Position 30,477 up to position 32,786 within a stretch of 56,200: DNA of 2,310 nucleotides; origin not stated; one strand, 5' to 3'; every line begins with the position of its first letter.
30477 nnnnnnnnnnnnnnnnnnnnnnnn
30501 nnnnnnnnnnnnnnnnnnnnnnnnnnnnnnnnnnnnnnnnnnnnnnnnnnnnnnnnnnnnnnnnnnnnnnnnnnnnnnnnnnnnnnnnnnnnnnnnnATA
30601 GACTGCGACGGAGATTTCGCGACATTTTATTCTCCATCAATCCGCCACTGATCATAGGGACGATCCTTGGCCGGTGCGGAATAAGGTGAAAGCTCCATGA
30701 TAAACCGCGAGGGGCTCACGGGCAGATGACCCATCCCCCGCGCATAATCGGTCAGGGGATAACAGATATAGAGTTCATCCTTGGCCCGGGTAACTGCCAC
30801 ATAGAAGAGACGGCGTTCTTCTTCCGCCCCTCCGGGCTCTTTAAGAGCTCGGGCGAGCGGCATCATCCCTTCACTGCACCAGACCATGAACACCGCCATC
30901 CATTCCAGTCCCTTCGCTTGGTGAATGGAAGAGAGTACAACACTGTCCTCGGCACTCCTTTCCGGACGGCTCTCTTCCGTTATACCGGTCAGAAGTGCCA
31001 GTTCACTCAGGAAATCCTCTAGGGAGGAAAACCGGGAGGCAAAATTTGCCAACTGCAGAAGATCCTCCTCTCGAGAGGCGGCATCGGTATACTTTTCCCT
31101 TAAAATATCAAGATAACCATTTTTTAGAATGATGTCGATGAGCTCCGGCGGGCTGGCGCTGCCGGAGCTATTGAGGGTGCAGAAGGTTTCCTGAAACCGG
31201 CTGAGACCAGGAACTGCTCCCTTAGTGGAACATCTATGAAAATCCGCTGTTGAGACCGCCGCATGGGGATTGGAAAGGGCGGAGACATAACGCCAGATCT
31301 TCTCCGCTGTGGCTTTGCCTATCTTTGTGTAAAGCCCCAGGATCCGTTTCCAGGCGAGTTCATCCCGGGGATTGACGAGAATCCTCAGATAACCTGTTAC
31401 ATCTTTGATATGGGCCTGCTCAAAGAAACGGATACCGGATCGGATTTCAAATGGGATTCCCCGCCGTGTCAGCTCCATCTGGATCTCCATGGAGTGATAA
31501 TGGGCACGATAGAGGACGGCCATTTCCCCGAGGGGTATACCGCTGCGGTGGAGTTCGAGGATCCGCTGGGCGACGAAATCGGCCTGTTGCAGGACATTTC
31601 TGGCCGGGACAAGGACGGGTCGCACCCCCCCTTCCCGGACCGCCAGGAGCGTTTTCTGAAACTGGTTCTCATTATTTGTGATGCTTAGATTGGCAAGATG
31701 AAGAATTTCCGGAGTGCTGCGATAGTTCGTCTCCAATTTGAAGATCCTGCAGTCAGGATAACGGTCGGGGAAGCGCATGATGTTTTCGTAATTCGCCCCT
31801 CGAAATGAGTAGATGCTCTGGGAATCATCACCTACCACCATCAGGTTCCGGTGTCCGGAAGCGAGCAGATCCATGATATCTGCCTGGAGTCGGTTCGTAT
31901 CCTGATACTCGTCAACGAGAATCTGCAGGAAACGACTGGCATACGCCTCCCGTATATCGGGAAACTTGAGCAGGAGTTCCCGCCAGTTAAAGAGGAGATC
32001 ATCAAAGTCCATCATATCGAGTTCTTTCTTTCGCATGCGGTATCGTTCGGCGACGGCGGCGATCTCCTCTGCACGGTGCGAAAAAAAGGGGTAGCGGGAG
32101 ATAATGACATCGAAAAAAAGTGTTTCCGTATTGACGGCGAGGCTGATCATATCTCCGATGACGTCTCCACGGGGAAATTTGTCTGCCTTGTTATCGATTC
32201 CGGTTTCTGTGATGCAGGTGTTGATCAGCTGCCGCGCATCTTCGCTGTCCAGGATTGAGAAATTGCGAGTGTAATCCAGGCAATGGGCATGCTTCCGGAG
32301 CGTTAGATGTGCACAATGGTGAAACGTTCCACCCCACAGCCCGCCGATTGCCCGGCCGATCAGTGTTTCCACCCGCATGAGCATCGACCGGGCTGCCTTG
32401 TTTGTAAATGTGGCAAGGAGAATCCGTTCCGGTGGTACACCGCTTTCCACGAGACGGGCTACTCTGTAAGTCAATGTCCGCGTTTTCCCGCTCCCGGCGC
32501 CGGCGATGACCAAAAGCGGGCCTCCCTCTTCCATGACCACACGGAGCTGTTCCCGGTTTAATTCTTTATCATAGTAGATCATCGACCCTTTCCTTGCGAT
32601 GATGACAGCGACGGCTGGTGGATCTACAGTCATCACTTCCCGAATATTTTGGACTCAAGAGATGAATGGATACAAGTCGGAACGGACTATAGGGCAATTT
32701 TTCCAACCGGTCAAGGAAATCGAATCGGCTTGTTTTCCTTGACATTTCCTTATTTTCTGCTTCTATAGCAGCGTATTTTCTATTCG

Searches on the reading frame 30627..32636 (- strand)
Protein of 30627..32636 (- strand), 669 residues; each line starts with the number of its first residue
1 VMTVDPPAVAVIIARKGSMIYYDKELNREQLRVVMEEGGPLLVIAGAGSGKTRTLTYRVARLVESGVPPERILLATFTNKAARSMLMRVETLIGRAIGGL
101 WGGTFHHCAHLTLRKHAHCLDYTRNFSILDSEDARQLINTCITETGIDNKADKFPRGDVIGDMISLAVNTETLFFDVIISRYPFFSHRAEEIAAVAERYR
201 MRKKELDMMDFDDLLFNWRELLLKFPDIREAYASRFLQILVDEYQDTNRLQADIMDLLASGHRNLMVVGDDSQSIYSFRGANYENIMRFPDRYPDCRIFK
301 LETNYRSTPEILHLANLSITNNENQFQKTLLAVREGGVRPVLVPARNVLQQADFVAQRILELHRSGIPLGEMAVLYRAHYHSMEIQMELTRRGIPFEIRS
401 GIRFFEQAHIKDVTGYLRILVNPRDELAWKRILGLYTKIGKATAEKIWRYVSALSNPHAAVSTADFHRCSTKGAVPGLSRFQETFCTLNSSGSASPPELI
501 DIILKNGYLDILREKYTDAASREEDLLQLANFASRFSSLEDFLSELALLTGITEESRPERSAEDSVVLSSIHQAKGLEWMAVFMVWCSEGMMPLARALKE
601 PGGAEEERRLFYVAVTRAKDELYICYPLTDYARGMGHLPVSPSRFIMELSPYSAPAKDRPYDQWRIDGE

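Call 46: search_protein_families(library=pfam, proteins=[window:30627-32636:-], max_evalue=0.00001)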
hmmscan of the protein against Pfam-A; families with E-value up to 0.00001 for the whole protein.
window:30627-32636:- (669 aa): 4 families
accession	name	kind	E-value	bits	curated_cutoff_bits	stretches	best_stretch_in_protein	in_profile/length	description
PF00580.27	UvrD-helicase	-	3.2e-72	243.9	23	1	26-293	1-270/271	UvrD/REP helicase N-terminal domain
PF13361.12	UvrD_C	-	4e-56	191.4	25.6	2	300-449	2-152/350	UvrD-like helicase C-terminal domain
PF13245.12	AAA_19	-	3.3e-19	69.9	25.1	1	39-279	12-134/134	AAA domain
PF13538.12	UvrD_C_2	-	1.6e-11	44.3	27.4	1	566-624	2-51/52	UvrD-like helicase C-terminal domain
